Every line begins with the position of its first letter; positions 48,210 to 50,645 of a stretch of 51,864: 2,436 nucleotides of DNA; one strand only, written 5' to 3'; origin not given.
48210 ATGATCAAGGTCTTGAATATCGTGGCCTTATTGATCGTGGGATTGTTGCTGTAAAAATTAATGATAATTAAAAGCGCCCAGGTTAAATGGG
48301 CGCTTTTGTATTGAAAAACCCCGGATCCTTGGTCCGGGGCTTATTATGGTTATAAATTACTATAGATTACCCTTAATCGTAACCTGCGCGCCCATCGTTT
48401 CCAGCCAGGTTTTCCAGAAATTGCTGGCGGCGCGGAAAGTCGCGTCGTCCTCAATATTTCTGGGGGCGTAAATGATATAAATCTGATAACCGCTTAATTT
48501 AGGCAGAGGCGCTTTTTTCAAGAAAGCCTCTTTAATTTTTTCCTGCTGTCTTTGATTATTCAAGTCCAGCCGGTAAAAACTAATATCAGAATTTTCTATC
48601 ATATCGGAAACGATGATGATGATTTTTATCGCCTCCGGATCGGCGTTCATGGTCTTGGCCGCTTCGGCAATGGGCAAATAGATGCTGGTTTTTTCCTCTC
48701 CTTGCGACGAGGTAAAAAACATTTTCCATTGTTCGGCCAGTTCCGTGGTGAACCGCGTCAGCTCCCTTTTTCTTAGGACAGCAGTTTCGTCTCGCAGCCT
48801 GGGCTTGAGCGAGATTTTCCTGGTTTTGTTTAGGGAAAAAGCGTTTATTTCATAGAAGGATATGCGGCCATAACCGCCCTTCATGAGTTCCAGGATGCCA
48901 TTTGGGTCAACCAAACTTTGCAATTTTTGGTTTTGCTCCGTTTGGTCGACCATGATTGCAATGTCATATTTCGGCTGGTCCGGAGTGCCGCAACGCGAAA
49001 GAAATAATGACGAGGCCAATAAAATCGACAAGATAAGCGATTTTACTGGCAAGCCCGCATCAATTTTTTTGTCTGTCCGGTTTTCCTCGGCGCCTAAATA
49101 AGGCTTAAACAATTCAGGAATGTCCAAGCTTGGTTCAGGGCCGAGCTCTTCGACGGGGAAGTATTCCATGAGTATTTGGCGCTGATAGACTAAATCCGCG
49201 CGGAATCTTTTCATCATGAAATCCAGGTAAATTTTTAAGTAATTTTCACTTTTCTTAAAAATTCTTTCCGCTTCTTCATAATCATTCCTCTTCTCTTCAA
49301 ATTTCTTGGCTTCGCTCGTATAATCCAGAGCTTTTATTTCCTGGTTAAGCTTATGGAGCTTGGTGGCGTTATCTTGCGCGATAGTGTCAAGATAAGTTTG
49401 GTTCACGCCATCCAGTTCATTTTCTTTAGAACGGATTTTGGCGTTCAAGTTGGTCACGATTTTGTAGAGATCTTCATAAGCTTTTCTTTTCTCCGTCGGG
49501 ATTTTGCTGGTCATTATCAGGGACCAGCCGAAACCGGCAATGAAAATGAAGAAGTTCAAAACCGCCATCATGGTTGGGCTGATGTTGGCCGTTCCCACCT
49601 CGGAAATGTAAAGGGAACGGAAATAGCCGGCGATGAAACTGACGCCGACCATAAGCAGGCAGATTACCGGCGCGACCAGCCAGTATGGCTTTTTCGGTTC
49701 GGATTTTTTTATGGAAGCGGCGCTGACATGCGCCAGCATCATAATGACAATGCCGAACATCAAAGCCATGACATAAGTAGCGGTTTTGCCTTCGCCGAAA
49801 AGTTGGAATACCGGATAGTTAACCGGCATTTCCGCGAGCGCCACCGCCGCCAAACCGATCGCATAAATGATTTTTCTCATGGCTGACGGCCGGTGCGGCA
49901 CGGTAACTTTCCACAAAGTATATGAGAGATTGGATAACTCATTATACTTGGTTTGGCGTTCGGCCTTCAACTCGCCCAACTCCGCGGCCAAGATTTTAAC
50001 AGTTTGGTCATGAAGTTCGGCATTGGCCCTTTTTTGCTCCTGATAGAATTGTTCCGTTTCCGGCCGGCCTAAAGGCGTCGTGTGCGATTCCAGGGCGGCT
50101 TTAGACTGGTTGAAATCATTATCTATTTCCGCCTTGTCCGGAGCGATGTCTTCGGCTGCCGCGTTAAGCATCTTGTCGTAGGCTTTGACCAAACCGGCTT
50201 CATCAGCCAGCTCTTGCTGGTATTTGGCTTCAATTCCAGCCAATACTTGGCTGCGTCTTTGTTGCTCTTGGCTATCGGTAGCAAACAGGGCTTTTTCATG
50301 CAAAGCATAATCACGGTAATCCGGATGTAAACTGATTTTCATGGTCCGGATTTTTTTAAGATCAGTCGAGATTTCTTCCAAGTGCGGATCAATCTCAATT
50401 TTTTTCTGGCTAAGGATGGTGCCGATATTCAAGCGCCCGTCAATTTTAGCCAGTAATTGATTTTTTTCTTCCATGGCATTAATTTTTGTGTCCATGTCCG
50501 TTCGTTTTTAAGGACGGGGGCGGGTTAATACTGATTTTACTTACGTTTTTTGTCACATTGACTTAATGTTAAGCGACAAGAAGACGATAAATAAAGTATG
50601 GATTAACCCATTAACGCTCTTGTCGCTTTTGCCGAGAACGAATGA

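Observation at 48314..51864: Self-contained orphan two-gene operon at the right edge: best candidate for an undescribed system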

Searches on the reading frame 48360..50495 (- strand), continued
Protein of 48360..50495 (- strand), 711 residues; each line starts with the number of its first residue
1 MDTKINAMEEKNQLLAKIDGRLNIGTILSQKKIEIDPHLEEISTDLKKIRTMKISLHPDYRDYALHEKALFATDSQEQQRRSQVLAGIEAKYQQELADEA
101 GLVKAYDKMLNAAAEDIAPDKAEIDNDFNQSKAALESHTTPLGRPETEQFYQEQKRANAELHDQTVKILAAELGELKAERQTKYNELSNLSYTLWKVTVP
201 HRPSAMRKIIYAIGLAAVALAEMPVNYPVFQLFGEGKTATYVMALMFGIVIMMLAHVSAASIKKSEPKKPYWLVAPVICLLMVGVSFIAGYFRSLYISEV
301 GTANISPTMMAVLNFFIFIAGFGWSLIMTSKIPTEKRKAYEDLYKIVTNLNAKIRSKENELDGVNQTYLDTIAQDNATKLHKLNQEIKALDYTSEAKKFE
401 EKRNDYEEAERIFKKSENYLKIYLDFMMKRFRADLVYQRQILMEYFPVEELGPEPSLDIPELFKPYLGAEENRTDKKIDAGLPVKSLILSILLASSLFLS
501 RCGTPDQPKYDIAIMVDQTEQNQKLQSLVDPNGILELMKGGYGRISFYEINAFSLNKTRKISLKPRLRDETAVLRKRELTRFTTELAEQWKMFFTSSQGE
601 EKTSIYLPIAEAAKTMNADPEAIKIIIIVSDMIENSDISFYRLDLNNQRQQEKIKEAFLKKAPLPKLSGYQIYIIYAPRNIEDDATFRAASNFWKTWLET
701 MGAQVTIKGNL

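Call 83: search_protein_families(library=ncbifam, proteins=[L017:2721-4283:+, L017:4286-5884:+, L017:5884-6714:+, L016:3466-4383:+, L016:4466-5890:+, L018:4808-6016:+, L018:6034-6765:+], max_evalue=0.1)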
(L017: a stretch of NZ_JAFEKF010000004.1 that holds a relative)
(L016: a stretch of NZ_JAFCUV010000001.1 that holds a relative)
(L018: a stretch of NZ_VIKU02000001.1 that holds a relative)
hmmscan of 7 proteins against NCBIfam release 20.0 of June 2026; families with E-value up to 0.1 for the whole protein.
L017:2721-4283:+ (520 aa): 40 families (the best 25 are shown)
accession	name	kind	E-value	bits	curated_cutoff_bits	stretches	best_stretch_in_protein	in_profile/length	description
NF053611.1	YiaD_Gzip_OmpA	equivalog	2.7e-37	128.5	175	1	36-254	3-204/206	YiaD family glycine zipper/OmpA-like lipoprotein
NF053612.1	anchor_PA1041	equivalog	4.1e-30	105.5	250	1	42-254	14-233/236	PA1041 family peptidoglycan-binding anchor lipoprotein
NF007804.1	PRK10510.1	equivalog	3.9e-26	91.8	307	2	184-254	144-214/219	OmpA family lipoprotein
NF053585.1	OMP_LP_YfiB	equivalog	1.3e-21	77.1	128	1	185-255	89-159/163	outer membrane lipoprotein YfiB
TIGR03350.1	type_VI_ompA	equivalog_domain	6.6e-19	68.2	139.8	1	136-254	18-135/137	type VI secretion system protein TssL, long form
NF045787.1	OmpABordt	equivalog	2.9e-18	66.2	200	1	185-254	118-187/194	outer membrane protein OmpA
NF053613.1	OMP_toxin_LptF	equivalog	8.5e-18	64.9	400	1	184-264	173-250/256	lipotoxin F family OmpA-related lipoprotein LptF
NF038224.1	OmpA_like_CmpA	equivalog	2.7e-15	56.6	300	2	184-265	142-222/233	C-OmpA-like family protein CmpA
NF005444.0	PRK07033.1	equivalog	5.1e-14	52.1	520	1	136-269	302-433/438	DotU family type VI secretion system protein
NF005999.0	PRK08126.1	subfamily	1.9e-13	50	571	1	137-254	312-428/432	hypothetical protein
NF033763.1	exchanger_TraB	exception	4e-13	48.2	700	1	183-256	424-497/522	outer membrane exchange protein TraB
NF008071.1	PRK10808.1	equivalog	2.3e-12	46.9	277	1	185-264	266-342/358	porin OmpA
TIGR02802.1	Pal_lipo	equivalog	3.8e-12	46.2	125.35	1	183-255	31-103/104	peptidoglycan-associated lipoprotein Pal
NF007424.1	PRK09967.1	equivalog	4.4e-12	46.4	155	1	188-255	88-156/160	OmpA family protein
NF047620.1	FlgprotMotYVib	equivalog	1e-10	41.8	400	1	184-252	194-262/271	flagellar protein MotY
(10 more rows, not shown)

L017:4286-5884:+ (532 aa): 0 families

L017:5884-6714:+ (276 aa): 1 family
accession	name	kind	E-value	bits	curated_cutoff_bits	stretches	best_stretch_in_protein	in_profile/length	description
TIGR01490.1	HAD-SF-IB-hyp1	subfamily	0.017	15.3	98.3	1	19-122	43-147/202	HAD-IB family hydrolase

L016:3466-4383:+ (305 aa): 4 families
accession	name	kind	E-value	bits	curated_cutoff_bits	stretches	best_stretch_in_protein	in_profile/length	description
NF041440.1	hydrolase_YghX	exception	1.6e-35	122.7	460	1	59-301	71-289/292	YghX family hydrolase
NF047920.1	lactonase_UilS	equivalog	0.0012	18.6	400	1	69-195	12-126/285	UilS family quorum-quenching N-acyl-homoserine lactonase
NF007857.0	PRK10566.1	equivalog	0.016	15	201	1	146-197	86-137/249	esterase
NF033523.0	lasso_peptidase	equivalog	0.036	12.8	400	1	104-194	432-521/638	Atxe2 family lasso peptide isopeptidase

L016:4466-5890:+ (474 aa): 1 family
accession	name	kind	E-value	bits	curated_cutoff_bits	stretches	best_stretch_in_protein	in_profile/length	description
NF008484.0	PRK11387.1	equivalog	0.02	13.9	716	1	105-176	324-396/471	S-methylmethionine permease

L018:4808-6016:+ (402 aa): 5 families
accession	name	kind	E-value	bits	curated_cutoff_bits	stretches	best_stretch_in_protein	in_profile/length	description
NF045487.1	ASRP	equivalog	0.00066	18.4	300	1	278-383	354-456/593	archaea-specific SMC-related protein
NF047839.1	PspM_Rv2743c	equivalog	0.0024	17.8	80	1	252-377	40-163/220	phage shock envelope stress response protein PspM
NF043058.1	T4SS_LegC2C7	subfamily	0.012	14.6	350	1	26-100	86-157/348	LegC2/C7 family Dot/Icm T4SS effector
TIGR02169.1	SMC_prok_A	equivalog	0.025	12.2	729.4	0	38-107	674-745/1165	chromosome segregation protein SMC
NF058591.1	archaellum_scaf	equivalog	0.043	13.4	225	0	249-342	6-104/250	archaellum flagellar motor scaffold protein FlaX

L018:6034-6765:+ (243 aa): 0 families

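Call 90: fold_search(model_id=the predicted structure, library=viral)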
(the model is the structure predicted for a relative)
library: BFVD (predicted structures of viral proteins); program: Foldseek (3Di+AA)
matches with E <= 10: 758; with E <= 0.001: 6
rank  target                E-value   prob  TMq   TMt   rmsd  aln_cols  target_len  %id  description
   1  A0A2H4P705            3.5e-05  0.97  0.11  0.11  67.2       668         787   10  GDSL-like lipase [Pseudomonas phage nickie]
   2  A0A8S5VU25            4.8e-05  0.69  0.09  0.08  48.4       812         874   12  STRUCTURAL MAINTENANCE OF CHROMOSOMES PROTEIN [Ackermannviridae sp.]
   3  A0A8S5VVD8            8.4e-05  0.97  0.14  0.14  69.2       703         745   10  GDSL like Lipase Acylhydrolase [Ackermannviridae sp.]
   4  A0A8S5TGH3            2.6e-04  0.44  0.09  0.08  38.0       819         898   11  STRUCTURAL MAINTENANCE OF CHROMOSOMES PROTEIN [Myoviridae sp. ctIty1]
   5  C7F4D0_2              2.8e-04  0.90  0.09  0.06  59.0       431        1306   13  (no name in the UniProt tables at hand)
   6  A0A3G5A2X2            9.2e-04  0.30  0.09  0.06  51.4       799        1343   10  DNA repair exonuclease [Harvfovirus sp.]
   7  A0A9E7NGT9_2          1.1e-03  0.57  0.10  0.07  43.6       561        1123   14  (no name in the UniProt tables at hand)
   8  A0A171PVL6            1.5e-03  0.30  0.09  0.07  78.7       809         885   12  ATPase [Heliothis virescens ascovirus 3f]
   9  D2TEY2                1.7e-03  0.47  0.08  0.05  43.5       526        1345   13  (no name in the UniProt tables at hand)
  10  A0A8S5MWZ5            1.7e-03  0.14  0.06  0.06  49.4       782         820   11  ATPase [Myoviridae sp. ct3wi9]
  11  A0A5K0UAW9            1.8e-03  0.30  0.09  0.06  37.5       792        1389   11  DNA repair exonuclease [Yasminevirus sp. GU-2018]
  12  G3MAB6                2.0e-03  0.30  0.08  0.08  86.0       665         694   11  Gp375 [Bacillus phage G]
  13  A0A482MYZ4            2.2e-03  1.00  0.17  0.23   8.6       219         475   14  VWFA domain-containing protein [Escherichia phage vB_EcoM_KWBSE43-6]
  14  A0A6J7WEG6            2.5e-03  0.44  0.09  0.11  41.5       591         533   11  Uncharacterized protein (Fragment) [uncultured Caudovirales phage]
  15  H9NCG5                3.4e-03  0.33  0.10  0.07  46.6       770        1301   12  (no name in the UniProt tables at hand)
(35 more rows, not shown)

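Call 103: search_protein_families(library=pfam, proteins=[L013:1306-1827:+], max_evalue=0.01)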
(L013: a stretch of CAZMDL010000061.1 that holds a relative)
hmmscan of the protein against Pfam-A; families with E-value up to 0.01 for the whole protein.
L013:1306-1827:+ (173 aa): 0 families

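Call 105: search_dna_similar(query=P0001, collection=phages, mode=protein, max_evalue=0.001, max_rows=20)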
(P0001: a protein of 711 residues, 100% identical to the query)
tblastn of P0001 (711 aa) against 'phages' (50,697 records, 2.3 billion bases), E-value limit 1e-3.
No match.

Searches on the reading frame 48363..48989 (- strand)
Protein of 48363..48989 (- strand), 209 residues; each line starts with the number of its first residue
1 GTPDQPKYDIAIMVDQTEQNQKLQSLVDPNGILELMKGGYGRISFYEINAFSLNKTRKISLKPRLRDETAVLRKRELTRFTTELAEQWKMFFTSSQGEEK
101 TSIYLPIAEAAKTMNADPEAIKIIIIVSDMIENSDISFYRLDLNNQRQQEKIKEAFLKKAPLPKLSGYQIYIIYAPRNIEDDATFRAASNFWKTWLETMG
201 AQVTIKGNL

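Call 62: search_solved_structures(query=A5, max_evalue=10, show_alignments=2)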
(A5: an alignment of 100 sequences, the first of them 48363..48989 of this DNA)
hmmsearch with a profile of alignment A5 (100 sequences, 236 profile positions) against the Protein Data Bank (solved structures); distinct sequences matched with E-value up to 10: 6.
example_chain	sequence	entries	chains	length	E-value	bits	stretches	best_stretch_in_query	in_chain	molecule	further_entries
9r1o_A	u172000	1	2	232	0.077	15.4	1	89-139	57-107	sc-apCC-6-DPH-NR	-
9e78_1O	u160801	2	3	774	0.42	13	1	24-96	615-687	RIB72B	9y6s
9n2d_D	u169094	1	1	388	1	11.7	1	1-84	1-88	Bam M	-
1q08_A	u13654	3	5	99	1.2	11.5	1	105-136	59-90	Zn(II)-responsive regulator of zntA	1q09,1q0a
9ash_F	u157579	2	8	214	1.3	11.4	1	45-102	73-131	CRISPR system Cms endoribonuclease Csm3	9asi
6xn3_F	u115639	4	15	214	1.3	11.4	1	45-102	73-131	CRISPR-associated protein Csm3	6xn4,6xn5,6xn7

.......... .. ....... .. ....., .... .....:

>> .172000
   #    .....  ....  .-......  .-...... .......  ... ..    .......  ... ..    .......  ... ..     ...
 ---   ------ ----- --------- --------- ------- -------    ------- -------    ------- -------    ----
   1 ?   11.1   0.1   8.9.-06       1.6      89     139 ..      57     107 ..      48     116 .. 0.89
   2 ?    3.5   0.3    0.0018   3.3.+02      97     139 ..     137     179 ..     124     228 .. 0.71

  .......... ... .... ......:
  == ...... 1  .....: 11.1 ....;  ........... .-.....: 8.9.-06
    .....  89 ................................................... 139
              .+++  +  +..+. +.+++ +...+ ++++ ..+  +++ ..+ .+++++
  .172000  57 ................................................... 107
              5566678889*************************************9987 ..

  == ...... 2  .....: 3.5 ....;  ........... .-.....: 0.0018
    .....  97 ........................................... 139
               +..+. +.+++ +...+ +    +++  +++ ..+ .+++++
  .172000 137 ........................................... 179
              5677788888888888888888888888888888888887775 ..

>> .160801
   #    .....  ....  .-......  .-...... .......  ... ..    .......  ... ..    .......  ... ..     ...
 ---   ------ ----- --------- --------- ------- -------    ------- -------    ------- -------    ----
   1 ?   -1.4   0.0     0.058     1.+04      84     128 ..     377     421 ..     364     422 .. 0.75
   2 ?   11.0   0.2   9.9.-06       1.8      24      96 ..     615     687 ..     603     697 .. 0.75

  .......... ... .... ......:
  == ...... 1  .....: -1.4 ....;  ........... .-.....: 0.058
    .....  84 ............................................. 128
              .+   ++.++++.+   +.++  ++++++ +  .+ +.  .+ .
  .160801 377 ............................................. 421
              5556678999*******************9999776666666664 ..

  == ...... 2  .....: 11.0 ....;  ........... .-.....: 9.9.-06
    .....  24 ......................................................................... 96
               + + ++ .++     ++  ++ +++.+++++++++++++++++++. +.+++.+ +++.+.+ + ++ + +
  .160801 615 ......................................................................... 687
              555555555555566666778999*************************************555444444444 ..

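Call 63: search_protein_families(library=pfam, alignment_id=A5, max_evalue=1)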
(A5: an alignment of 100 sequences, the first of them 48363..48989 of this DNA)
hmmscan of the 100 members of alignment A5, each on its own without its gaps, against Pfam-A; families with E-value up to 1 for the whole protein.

A. member 1, window:48363-48989:- (209 aa): 2 families
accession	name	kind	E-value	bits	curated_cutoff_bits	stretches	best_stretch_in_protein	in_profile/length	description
PF18253.6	HipN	-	0.096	12.9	23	1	191-203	29-41/42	Hsp70-interacting protein N N-terminal domain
PF04452.19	Methyltrans_RNA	-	0.1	12.6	23.9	1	6-72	90-158/165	RNA methyltransferase domain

B. families by the number of members that match (of 100 scanned): 78 families (the first 25 are shown)
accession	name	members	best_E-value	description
PF18253.6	HipN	3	0.044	Hsp70-interacting protein N N-terminal domain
PF05985.16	EutC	2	0.013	Ethanolamine ammonia-lyase light chain (EutC)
PF22375.1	Lgt1_N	2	0.053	Glucosyltransferase Lgt1, N-terminal domain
PF20476.3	DUF6718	2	0.18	Family of unknown function (DUF6718)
PF10188.14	Oscp1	1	1.6e-05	Organic solute transport protein 1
PF13718.12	GNAT_acetyltr_2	1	0.00096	GNAT acetyltransferase 2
PF14675.12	FANCI_S1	1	0.0031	FANCI solenoid 1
PF02964.21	MeMO_Hyd_G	1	0.0079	Methane monooxygenase, hydrolase gamma chain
PF05619.16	DUF787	1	0.0079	Borrelia burgdorferi protein of unknown function (DUF787)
PF18093.7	Trm5_N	1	0.0083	tRNA methyltransferase 5 N-terminal domain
PF00458.25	WHEP-TRS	1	0.0099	WHEP-TRS domain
PF10209.14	DUF2340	1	0.01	Uncharacterized conserved protein (DUF2340)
PF20110.4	DUF6500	1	0.011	Family of unknown function (DUF6500)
PF14671.11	DSPn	1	0.011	Dual specificity protein phosphatase, N-terminal half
PF17561.7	TssO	1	0.012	Type VI secretion system, TssO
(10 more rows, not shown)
